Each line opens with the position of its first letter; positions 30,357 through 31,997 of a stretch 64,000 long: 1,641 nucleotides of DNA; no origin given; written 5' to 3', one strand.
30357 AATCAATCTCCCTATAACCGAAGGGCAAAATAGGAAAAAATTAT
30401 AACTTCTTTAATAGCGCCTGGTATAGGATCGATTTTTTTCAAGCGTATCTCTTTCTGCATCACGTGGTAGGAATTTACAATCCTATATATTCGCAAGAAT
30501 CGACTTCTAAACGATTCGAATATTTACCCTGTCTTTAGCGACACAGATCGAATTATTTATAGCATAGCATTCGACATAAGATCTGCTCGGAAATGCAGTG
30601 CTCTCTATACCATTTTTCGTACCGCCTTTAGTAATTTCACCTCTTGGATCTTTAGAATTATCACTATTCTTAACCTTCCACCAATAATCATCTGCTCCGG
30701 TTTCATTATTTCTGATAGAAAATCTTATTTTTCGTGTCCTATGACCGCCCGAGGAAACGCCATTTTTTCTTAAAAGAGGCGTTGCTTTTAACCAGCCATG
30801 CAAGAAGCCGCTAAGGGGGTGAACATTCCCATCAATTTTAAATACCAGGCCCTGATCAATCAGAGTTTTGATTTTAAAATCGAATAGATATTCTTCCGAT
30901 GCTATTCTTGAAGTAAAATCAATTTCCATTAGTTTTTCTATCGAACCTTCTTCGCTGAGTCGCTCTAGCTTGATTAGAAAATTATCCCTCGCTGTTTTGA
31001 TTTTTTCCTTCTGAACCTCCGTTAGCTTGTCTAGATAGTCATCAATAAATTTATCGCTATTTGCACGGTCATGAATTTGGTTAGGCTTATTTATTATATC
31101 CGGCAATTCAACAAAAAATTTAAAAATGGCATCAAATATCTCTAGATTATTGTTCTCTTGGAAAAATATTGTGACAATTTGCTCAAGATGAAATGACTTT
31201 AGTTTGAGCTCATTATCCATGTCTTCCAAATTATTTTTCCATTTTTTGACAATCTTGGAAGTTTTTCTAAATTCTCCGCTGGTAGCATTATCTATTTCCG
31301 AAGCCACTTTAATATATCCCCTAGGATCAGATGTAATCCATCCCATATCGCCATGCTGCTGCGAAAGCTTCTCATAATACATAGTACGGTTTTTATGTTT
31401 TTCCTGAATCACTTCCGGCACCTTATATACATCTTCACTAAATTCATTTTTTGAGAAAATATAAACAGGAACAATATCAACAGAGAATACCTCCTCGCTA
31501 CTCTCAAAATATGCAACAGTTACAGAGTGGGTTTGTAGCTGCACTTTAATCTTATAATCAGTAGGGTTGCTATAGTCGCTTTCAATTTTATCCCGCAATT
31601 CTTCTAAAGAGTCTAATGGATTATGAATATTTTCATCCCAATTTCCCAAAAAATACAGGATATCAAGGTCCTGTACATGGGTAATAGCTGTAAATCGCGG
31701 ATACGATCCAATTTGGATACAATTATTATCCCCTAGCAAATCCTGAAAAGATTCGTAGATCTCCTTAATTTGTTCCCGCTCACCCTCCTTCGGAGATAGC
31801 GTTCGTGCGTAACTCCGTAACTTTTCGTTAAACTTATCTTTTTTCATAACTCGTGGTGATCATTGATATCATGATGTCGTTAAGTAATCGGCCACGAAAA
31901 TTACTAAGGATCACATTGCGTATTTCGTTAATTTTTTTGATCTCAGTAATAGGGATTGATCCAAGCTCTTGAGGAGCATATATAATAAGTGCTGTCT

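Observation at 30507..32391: SMODS/CD-NTase-like nucleotidyltransferase translationally coupled to a 2TM effector-like protein (CBASS-like module)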

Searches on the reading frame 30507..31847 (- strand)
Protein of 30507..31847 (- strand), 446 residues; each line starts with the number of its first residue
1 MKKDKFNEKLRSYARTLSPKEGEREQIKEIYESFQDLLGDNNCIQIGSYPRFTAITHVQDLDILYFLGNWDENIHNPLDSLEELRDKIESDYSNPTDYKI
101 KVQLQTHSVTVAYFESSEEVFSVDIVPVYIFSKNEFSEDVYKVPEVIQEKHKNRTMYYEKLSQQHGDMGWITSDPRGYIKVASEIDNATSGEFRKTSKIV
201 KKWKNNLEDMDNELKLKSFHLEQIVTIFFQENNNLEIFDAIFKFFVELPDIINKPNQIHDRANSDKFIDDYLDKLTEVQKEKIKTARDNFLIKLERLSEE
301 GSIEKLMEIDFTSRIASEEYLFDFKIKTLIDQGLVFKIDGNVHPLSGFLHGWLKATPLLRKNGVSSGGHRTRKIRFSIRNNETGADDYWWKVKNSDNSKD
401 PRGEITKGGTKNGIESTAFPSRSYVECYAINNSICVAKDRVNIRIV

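Call 3: search_protein_families(library=pfam, proteins=[window:30507-31847:-], max_evalue=0.1)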
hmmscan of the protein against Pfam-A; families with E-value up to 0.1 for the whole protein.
window:30507-31847:- (446 aa): 2 families
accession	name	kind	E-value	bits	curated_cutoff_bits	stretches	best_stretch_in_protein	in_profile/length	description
PF18134.7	AGS_C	-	1.6e-10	41.5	26.7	1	371-445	48-128/129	Adenylyl/Guanylyl and SMODS C-terminal sensor domain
PF18144.7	SMODS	-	5.8e-05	23.8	26.5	1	23-149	20-146/164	Second Messenger Oligonucleotide or Dinucleotide Synthetase domain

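Call 4: search_protein_families(library=padloc, proteins=[window:30507-31847:-], max_evalue=0.1)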
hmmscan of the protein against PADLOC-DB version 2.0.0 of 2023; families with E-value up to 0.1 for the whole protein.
window:30507-31847:- (446 aa): 28 families (the best 25 are shown)
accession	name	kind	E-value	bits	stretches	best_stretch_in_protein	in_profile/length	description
PDLC00785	Cyclase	-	8.7e-176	583.5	1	1-445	1-441/443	oligonucleotide-cyclase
PDLC00796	Cyclase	-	2.5e-31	107.5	1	27-445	30-429/432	oligonucleotide-cyclase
PDLC00823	Cyclase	-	1.9e-26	91.4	1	25-287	28-251/285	oligonucleotide-cyclase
PDLC00809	Cyclase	-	3.6e-16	57.6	1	27-284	25-259/295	oligonucleotide-cyclase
PDLC00776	Cyclase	-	1.1e-15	55.8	2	5-148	4-140/287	oligonucleotide-cyclase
PDLC00792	Cyclase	-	2.3e-15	54.7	2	29-134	33-134/236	oligonucleotide-cyclase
PDLC00805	Cyclase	-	2.7e-15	54.6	1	4-288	23-284/314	oligonucleotide-cyclase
PDLC00808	Cyclase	-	8.3e-15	52.9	1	23-244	28-232/325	oligonucleotide-cyclase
PDLC00803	Cyclase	-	3e-14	51.3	1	25-291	27-243/253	oligonucleotide-cyclase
PDLC00793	Cyclase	-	7.8e-12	43.1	1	369-445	376-460/462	oligonucleotide-cyclase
PDLC00810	Cyclase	-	1.6e-11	42.3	1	42-207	48-185/335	oligonucleotide-cyclase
PDLC00802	Cyclase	-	2.9e-11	41.1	1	27-288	38-295/332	oligonucleotide-cyclase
PDLC00822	Cyclase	-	1.5e-10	38.9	1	46-232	51-254/375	oligonucleotide-cyclase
PDLC00778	Cyclase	-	2.5e-09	34.5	1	371-445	374-453/455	oligonucleotide-cyclase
PDLC00786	Cyclase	-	3.3e-09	34.6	1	32-240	37-219/293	oligonucleotide-cyclase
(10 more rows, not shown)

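Call 5: search_protein_families(library=ncbifam, proteins=[window:30507-31847:-], max_evalue=0.1)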
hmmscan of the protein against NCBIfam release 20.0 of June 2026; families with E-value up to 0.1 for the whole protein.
window:30507-31847:- (446 aa): 2 families
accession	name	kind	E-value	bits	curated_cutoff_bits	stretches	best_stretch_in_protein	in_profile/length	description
NF041117.1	CBASS_cyclase_b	equivalog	1.6e-27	96.8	200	1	21-301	16-261/275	CBASS oligonucleotide cyclase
NF041116.1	CBASS_cyclase_a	equivalog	1.4e-11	44.1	200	1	24-245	23-228/317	CBASS oligonucleotide cyclase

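Call 7: search_solved_structures(query=window:30507-31847:-, max_evalue=1, show_alignments=3)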
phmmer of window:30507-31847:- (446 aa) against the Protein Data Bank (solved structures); distinct sequences matched with E-value up to 1: 8.
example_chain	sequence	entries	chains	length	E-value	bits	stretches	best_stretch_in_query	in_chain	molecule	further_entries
6p8u_A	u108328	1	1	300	0.00047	22.5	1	24-186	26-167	Nucleotidyltransferase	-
6p82_A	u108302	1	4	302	0.00047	22.5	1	24-186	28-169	Nucleotidyltransferase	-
6p8j_C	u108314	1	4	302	0.011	18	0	27-209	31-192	Nucleotidyltransferase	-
8ysn_A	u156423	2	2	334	0.32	13.2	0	163-248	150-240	Nucleotidyltransferase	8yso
9t5r_A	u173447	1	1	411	0.56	12.4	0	53-104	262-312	Volume-regulated anion channel subunit LRRC8D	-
8ysc_A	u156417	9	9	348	0.63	12.2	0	163-206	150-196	Nucleotidyltransferase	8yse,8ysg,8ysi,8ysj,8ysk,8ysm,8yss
8ysd_A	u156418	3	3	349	0.64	12.2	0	163-206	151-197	Nucleotidyltransferase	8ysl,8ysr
8bl3_A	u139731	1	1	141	0.74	12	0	82-124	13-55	scIg12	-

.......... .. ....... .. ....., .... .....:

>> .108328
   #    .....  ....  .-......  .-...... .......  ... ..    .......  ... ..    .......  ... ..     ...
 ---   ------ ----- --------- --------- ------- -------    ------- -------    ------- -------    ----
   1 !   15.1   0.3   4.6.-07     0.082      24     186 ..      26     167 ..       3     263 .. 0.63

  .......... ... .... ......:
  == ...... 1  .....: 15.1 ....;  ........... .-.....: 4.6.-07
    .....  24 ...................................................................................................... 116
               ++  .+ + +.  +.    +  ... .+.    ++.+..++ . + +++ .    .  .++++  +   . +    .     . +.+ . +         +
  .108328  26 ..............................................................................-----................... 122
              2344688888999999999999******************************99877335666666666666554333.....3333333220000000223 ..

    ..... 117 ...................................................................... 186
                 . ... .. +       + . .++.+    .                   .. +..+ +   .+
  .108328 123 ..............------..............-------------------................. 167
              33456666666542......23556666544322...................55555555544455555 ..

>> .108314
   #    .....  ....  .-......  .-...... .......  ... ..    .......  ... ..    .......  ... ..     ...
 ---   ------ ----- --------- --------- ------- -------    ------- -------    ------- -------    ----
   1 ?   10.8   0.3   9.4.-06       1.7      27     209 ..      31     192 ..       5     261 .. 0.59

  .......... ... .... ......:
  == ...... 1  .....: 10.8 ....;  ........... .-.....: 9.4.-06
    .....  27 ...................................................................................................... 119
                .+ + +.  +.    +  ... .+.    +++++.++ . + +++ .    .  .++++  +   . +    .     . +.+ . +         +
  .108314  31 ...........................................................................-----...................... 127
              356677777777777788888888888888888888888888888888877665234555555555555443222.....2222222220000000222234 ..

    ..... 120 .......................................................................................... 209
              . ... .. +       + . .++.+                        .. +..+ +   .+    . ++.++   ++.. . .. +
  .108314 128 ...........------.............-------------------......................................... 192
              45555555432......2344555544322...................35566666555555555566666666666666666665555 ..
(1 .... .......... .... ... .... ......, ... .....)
